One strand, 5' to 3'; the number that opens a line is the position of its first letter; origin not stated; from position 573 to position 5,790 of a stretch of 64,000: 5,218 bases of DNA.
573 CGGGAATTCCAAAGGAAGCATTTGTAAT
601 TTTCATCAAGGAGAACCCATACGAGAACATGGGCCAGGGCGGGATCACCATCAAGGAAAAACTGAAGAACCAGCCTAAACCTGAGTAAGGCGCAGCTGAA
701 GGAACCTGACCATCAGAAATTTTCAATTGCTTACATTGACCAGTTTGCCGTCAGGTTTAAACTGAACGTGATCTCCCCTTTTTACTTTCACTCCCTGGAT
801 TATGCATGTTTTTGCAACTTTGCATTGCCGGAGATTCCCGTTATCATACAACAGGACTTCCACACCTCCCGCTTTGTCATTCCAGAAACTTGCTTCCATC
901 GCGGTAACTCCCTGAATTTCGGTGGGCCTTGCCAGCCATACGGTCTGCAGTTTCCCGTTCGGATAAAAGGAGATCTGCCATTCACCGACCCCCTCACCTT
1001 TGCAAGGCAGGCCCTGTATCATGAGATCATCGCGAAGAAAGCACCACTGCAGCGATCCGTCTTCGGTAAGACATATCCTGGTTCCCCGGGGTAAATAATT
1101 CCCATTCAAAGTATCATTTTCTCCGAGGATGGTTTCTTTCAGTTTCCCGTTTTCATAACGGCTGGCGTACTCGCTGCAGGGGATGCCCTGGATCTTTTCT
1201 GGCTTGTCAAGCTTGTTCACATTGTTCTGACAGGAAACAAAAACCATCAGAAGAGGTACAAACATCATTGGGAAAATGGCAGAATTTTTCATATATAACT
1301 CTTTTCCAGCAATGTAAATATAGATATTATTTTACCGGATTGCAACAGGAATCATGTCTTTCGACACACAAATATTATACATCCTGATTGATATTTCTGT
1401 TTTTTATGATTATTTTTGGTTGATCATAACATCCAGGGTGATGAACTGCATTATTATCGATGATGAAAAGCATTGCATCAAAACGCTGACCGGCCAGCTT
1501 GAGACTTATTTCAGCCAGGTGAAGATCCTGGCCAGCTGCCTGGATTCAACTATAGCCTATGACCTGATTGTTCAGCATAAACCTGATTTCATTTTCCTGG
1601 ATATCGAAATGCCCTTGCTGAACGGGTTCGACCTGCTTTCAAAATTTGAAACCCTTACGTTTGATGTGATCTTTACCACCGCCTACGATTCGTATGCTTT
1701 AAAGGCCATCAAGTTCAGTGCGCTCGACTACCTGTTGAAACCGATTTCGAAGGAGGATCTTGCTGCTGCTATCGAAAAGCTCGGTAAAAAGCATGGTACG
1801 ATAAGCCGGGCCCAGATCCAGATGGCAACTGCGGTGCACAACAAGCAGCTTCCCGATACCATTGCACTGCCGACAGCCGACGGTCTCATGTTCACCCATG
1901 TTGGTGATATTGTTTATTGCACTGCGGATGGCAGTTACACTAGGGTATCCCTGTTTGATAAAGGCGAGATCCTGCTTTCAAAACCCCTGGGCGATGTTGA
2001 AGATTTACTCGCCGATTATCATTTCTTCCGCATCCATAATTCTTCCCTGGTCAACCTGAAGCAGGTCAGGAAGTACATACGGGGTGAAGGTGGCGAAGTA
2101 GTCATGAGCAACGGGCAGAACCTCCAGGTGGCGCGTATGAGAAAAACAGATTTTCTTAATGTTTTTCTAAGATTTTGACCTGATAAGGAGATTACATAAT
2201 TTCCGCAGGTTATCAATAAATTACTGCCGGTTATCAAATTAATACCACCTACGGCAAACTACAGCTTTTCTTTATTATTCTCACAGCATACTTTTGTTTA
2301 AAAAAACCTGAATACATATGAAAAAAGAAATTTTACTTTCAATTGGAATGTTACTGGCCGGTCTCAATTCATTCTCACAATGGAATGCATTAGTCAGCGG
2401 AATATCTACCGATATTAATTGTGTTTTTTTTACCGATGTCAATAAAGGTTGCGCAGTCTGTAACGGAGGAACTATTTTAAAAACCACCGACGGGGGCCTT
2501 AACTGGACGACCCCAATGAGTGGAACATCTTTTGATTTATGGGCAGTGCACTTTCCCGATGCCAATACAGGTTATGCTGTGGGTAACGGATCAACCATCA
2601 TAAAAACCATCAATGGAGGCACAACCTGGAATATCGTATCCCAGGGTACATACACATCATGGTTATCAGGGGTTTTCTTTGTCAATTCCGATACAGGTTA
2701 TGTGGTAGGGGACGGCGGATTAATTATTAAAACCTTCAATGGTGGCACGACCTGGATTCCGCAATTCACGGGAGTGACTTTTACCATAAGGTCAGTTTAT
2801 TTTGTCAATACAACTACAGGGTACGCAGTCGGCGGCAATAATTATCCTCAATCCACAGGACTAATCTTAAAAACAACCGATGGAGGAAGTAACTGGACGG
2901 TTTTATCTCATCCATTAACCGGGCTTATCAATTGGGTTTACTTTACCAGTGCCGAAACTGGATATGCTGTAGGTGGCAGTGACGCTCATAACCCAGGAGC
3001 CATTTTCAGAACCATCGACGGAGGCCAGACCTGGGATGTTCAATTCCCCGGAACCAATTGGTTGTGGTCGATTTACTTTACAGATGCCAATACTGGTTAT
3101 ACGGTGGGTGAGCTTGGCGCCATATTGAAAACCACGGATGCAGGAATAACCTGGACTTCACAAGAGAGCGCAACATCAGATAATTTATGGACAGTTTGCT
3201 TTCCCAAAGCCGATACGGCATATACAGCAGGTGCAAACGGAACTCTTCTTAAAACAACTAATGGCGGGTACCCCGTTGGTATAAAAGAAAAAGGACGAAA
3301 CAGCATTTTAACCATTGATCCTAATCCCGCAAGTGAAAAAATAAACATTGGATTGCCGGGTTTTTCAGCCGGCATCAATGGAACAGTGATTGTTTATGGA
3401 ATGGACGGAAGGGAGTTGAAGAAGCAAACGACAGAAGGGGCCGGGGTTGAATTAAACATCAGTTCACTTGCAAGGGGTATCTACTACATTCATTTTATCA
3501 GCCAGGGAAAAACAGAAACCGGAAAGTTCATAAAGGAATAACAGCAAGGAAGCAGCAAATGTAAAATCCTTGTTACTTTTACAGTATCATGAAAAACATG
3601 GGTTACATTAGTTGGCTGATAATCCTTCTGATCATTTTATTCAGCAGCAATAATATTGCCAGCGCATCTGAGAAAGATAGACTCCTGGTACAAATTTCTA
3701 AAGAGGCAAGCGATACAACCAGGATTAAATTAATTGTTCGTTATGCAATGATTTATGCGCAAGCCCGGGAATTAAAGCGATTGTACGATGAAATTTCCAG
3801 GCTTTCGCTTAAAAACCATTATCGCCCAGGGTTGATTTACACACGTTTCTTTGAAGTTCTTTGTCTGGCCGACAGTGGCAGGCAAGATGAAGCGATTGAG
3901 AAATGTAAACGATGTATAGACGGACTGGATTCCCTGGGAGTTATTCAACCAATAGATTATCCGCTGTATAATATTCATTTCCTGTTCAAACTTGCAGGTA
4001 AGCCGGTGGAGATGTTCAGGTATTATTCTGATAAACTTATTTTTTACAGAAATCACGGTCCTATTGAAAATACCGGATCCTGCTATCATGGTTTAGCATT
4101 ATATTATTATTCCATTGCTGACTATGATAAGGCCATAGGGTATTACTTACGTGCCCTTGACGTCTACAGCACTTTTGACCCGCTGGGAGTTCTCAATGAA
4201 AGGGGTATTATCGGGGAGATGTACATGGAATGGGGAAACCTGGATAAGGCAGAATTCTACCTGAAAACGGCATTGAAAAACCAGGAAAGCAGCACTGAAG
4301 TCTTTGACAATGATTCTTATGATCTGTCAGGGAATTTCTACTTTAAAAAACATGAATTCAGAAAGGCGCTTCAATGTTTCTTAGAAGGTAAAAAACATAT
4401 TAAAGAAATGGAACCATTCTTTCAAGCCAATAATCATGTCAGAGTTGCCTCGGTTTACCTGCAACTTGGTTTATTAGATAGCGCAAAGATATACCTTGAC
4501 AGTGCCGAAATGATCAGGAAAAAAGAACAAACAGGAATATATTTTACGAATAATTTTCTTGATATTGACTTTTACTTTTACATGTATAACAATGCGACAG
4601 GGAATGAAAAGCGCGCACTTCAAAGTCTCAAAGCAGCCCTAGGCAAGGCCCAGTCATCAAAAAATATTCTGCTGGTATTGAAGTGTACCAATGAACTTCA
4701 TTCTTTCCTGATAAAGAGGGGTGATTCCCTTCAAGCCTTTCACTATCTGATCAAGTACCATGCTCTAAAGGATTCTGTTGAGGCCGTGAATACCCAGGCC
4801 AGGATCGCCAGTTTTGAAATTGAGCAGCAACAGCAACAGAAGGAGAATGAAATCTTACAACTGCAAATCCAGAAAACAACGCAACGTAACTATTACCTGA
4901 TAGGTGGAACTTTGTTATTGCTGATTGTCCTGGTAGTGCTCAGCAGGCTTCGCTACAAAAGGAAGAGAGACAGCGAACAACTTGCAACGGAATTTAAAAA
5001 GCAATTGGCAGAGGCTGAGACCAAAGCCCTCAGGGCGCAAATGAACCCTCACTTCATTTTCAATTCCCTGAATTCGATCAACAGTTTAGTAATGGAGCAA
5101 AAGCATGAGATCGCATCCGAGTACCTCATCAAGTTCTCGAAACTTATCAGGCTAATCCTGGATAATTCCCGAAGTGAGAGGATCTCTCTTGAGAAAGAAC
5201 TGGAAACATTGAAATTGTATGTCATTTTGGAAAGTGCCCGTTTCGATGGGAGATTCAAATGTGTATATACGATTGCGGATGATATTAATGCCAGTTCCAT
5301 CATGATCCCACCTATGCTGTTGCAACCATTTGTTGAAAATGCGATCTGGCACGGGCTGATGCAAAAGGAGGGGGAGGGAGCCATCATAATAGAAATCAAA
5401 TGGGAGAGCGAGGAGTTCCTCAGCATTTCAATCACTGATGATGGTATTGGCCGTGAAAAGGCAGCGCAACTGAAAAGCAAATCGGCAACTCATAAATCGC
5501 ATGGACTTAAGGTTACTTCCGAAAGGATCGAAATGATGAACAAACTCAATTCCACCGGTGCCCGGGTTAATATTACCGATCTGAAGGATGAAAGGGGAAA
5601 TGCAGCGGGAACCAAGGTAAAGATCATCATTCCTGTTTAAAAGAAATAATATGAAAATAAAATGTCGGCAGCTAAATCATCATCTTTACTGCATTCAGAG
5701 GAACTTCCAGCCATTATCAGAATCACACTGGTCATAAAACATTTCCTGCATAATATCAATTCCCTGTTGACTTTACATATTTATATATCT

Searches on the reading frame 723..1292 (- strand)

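Call 58: search_protein_families(library=pfam, proteins=[window:723-1292:-], max_evalue=0.0001)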
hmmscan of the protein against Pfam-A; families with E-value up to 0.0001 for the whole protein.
window:723-1292:- (189 aa): 1 family
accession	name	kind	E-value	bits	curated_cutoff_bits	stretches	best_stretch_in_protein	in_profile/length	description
PF07661.19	MORN_2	-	1.1e-06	28.6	29.6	0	107-116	6-15/22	MORN repeat variant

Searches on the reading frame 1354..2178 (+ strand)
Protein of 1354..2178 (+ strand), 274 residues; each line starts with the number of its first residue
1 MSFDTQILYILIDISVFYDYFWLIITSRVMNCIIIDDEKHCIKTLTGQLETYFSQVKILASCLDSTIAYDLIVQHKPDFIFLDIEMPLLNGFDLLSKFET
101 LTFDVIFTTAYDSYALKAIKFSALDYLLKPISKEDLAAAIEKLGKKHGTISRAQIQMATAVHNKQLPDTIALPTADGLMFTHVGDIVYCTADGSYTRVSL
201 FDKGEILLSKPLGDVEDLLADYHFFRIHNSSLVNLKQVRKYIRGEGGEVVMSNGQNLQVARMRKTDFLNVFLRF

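Call 58: search_protein_families(library=pfam, proteins=[window:1354-2178:+], max_evalue=0.0001)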
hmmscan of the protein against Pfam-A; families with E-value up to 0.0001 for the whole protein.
window:1354-2178:+ (274 aa): 2 families
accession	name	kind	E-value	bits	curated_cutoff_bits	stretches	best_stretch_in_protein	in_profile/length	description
PF00072.30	Response_reg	-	2.4e-18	66.7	30.2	1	33-141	2-111/111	Response regulator receiver domain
PF04397.21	LytTR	-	8.5e-14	52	22.6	1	178-268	3-94/98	LytTr DNA-binding domain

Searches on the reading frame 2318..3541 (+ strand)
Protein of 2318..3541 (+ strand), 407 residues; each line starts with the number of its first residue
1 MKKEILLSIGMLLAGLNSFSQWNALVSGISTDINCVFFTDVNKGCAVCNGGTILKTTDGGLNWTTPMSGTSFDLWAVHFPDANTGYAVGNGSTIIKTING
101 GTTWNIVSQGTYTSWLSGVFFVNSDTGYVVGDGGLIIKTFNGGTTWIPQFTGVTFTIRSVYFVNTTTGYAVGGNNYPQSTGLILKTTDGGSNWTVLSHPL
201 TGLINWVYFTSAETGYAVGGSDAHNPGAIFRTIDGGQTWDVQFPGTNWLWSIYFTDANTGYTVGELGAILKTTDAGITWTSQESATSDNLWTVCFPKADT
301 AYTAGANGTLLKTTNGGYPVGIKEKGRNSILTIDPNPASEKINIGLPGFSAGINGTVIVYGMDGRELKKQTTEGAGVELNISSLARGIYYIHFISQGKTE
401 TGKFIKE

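Call 58: search_protein_families(library=pfam, proteins=[window:2318-3541:+], max_evalue=0.0001)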
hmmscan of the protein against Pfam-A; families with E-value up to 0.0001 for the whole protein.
window:2318-3541:+ (407 aa): 4 families
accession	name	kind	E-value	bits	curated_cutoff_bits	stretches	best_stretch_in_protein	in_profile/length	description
PF14870.12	PSII_BNR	-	1.3e-24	87.4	27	4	116-242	20-140/303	Photosynthesis system II assembly factor YCF48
PF18962.6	Por_Secre_tail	-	2.8e-09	37.6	27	1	335-405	3-74/75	Secretion system C-terminal sorting domain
PF15902.12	Sortilin-Vps10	-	4.7e-05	22.8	33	0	228-289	2-67/446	Sortilin, neurotensin receptor 3,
PF02012.26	BNR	-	8.6e-05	22.4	27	0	230-240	1-11/12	BNR/Asp-box repeat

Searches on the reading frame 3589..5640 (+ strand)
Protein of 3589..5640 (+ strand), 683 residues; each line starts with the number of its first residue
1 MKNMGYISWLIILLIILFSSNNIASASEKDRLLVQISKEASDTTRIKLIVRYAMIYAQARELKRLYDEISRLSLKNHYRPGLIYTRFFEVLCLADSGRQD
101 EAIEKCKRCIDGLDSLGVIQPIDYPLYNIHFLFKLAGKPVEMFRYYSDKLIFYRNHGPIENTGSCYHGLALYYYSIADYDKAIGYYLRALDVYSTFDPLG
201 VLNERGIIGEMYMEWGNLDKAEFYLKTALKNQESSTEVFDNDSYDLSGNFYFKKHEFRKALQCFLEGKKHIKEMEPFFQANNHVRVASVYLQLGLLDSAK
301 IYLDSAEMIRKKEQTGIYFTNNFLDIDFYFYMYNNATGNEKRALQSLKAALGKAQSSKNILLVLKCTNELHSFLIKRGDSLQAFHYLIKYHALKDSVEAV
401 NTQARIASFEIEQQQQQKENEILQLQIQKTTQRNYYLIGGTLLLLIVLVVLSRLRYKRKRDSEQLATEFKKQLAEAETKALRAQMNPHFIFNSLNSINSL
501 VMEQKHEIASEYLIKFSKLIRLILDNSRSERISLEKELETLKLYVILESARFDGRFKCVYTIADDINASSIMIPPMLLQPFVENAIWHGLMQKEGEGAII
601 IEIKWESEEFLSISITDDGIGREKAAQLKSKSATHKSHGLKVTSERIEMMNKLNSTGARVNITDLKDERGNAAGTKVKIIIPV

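Call 58: search_protein_families(library=pfam, proteins=[window:3589-5640:+], max_evalue=0.0001)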
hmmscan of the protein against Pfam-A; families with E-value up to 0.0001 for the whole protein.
window:3589-5640:+ (683 aa): 7 families
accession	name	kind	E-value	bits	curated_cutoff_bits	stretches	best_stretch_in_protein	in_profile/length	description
PF06580.19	His_kinase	-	2.8e-23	82.4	25.2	1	476-556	1-81/81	Histidine kinase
PF00515.34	TPR_1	-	7e-11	41.9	27.8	0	165-195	3-33/34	Tetratricopeptide repeat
PF13424.12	TPR_12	-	6.1e-09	36.4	30.1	0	160-193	42-75/77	Tetratricopeptide repeat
PF07719.23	TPR_2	-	8.1e-09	35.4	27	0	165-193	3-31/34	Tetratricopeptide repeat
PF13181.12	TPR_8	-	2.1e-08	34.1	25.7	0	208-232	7-31/34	Tetratricopeptide repeat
PF17874.7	TPR_MalT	-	1.8e-06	28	45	0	248-385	129-261/336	MalT-like TPR region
PF13428.12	TPR_14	-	1.6e-05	25.6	23.5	0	166-193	4-31/44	Tetratricopeptide repeat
